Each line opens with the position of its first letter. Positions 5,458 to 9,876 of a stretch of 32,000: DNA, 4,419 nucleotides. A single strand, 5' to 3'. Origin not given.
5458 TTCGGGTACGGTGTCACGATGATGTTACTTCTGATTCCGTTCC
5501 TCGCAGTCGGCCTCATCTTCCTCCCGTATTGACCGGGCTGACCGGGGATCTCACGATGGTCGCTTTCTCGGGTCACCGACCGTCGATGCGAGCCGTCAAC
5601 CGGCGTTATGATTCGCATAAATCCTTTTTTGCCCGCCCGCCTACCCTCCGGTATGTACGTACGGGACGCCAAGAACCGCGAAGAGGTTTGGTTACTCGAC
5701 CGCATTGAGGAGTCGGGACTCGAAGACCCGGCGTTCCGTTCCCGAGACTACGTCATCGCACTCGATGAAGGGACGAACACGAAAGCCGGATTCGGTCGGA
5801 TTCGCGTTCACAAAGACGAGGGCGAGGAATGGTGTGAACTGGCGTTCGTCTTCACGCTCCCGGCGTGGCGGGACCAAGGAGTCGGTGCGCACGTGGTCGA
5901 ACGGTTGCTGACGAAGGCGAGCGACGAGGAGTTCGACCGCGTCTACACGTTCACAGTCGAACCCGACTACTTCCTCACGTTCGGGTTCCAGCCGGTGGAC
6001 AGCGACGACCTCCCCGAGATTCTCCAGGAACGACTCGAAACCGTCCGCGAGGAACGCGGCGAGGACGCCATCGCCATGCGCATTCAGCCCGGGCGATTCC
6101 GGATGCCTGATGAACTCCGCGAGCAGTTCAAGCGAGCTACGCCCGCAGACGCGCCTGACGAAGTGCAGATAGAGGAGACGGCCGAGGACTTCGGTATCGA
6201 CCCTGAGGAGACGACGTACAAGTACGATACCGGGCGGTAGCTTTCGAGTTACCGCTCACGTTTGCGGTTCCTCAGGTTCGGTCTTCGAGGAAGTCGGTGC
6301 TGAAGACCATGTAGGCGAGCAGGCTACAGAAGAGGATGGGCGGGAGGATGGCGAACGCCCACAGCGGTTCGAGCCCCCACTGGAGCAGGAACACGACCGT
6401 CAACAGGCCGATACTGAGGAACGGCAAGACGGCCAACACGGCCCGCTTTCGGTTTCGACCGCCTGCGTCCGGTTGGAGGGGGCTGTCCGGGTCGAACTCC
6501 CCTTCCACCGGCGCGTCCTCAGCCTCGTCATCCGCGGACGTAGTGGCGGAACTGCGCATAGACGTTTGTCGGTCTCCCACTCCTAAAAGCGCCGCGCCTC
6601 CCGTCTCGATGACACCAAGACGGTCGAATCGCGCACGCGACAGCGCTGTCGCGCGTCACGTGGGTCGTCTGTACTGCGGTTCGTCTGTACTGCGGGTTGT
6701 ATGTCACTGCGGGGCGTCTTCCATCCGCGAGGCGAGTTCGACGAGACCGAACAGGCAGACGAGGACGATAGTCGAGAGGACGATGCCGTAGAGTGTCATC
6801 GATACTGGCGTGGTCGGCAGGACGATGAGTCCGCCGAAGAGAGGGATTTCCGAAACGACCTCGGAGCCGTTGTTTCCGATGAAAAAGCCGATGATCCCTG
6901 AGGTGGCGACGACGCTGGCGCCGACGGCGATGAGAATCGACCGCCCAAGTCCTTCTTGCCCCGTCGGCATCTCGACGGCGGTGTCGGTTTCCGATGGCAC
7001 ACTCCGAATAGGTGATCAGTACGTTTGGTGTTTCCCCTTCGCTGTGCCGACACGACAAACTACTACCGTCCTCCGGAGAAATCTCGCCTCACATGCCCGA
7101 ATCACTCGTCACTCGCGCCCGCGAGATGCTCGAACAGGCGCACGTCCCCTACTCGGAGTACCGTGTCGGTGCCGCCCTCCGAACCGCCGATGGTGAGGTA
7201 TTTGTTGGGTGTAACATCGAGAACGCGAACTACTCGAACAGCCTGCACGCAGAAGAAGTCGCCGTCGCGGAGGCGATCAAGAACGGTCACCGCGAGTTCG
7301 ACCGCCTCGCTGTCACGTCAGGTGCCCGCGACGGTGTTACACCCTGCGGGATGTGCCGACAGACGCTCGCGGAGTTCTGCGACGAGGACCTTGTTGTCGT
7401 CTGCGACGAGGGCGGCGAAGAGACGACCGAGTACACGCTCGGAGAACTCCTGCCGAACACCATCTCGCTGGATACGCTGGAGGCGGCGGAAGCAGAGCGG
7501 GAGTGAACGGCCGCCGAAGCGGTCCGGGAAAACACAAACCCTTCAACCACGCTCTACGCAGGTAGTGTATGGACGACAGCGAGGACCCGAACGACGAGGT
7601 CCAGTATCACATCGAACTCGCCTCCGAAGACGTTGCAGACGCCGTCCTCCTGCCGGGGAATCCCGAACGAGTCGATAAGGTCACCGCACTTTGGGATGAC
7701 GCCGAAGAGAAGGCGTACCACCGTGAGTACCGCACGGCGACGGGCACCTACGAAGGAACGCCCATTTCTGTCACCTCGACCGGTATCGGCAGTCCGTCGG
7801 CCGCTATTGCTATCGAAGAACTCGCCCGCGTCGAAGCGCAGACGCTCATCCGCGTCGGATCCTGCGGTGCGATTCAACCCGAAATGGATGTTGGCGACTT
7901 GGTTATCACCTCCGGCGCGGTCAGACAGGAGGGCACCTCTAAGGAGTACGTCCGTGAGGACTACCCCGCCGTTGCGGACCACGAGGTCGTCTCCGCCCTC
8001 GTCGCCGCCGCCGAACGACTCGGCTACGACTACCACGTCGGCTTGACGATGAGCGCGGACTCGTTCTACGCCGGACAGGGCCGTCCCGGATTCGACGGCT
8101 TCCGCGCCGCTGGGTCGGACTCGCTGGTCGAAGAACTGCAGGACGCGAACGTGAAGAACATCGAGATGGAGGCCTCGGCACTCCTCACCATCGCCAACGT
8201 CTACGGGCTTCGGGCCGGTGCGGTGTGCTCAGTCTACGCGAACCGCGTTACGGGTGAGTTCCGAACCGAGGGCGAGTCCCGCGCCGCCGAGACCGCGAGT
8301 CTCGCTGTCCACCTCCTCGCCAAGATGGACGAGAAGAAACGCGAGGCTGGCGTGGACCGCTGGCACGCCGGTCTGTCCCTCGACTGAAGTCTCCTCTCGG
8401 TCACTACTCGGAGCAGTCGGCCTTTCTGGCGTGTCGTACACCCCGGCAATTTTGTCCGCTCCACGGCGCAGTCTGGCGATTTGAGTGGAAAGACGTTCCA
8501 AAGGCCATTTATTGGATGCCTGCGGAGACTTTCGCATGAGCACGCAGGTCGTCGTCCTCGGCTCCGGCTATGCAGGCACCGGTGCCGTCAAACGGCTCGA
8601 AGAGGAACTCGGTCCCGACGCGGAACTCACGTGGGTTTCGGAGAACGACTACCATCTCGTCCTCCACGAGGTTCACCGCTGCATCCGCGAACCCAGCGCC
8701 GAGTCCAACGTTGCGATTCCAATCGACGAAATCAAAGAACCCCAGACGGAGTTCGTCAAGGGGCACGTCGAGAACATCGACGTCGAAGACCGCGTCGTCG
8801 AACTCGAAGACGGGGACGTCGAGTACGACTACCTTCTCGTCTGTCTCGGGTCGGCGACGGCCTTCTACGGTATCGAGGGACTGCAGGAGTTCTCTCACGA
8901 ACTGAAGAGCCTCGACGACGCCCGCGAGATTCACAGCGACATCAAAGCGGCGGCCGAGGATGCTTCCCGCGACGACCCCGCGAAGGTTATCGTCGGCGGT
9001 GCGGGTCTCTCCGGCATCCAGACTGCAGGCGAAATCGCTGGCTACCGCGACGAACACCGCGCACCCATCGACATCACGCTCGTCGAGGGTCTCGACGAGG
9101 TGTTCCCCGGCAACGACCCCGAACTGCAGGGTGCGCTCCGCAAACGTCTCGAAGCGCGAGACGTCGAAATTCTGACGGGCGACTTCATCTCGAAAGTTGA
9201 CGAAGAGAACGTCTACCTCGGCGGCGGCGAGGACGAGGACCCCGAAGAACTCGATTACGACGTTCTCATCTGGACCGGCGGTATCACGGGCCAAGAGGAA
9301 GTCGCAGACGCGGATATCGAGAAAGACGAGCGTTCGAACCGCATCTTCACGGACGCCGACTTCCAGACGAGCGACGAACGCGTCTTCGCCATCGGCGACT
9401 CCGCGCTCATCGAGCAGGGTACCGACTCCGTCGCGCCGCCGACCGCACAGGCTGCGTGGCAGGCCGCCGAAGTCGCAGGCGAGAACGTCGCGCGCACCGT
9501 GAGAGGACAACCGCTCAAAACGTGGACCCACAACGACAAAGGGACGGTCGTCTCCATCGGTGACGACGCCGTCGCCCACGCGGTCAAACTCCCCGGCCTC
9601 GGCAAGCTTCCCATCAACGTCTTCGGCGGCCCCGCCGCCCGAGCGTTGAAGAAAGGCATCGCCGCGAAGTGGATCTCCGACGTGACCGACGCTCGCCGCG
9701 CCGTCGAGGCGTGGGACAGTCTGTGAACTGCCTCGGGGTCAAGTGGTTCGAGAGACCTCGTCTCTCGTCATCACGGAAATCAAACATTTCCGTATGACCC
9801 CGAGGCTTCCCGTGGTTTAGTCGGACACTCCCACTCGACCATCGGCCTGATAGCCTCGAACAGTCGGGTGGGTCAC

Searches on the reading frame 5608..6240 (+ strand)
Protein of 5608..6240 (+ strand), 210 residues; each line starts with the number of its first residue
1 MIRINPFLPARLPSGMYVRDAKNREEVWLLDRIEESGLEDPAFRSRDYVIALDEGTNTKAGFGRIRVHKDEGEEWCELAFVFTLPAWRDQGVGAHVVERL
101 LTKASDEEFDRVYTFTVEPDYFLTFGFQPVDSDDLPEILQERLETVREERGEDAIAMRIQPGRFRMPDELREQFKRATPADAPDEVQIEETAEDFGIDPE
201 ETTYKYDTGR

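Call 63: search_protein_families(library=pfam, proteins=[window:5608-6240:+], max_evalue=0.0001)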
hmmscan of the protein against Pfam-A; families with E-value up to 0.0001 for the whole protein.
window:5608-6240:+ (210 aa): 2 families
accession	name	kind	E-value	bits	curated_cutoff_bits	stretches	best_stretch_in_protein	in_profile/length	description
PF00583.31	Acetyltransf_1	-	1.3e-08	35.5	20.7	1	43-119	29-103/116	Acetyltransferase (GNAT) family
PF13508.13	Acetyltransf_7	-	6.5e-06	26.9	27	1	47-128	4-83/84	Acetyltransferase (GNAT) domain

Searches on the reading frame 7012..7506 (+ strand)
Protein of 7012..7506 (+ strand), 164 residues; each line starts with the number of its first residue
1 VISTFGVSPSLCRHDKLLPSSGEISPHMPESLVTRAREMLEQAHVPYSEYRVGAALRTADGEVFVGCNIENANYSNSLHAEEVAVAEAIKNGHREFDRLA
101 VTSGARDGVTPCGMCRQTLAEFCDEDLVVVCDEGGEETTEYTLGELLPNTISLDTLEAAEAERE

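Call 64: search_protein_families(library=pfam, proteins=[window:7012-7506:+], max_evalue=0.0001)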
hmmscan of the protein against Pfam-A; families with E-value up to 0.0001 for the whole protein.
window:7012-7506:+ (164 aa): 2 families
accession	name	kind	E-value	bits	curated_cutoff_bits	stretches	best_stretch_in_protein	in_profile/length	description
PF00383.29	dCMP_cyt_deam_1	-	9e-19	67.7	25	1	30-130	5-101/102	Cytidine and deoxycytidylate deaminase zinc-binding region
PF08211.18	dCMP_cyt_deam_2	-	2.3e-11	44.4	25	1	29-93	41-105/130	Cytidine and deoxycytidylate deaminase zinc-binding region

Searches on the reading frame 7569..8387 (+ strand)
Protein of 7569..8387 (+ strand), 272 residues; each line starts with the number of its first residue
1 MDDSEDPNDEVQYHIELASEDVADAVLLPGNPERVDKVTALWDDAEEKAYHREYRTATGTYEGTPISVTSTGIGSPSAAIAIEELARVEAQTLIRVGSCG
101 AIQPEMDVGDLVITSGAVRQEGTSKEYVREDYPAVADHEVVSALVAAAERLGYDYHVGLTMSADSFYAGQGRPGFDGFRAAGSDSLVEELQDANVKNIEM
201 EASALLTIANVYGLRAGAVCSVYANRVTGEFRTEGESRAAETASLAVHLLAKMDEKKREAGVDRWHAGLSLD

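Call 63: search_protein_families(library=pfam, proteins=[window:7569-8387:+], max_evalue=0.0001)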
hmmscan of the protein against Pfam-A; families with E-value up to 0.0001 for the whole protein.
window:7569-8387:+ (272 aa): 1 family
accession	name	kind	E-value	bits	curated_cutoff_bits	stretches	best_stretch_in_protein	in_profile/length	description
PF01048.26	PNP_UDP_1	-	1.4e-43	149.4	25.1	1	26-244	3-225/233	Phosphorylase superfamily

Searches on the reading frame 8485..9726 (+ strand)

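Call 63: search_protein_families(library=pfam, proteins=[window:8485-9726:+], max_evalue=0.0001)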
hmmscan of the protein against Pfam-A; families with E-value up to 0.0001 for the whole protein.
window:8485-9726:+ (413 aa): 2 families
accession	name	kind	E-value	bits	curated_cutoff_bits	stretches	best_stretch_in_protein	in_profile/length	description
PF07992.20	Pyr_redox_2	-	1.9e-38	133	26.1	1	21-328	2-291/291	Pyridine nucleotide-disulphide oxidoreductase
PF00070.33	Pyr_redox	-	7.8e-08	33.2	22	1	167-241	1-69/82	Pyridine nucleotide-disulphide oxidoreductase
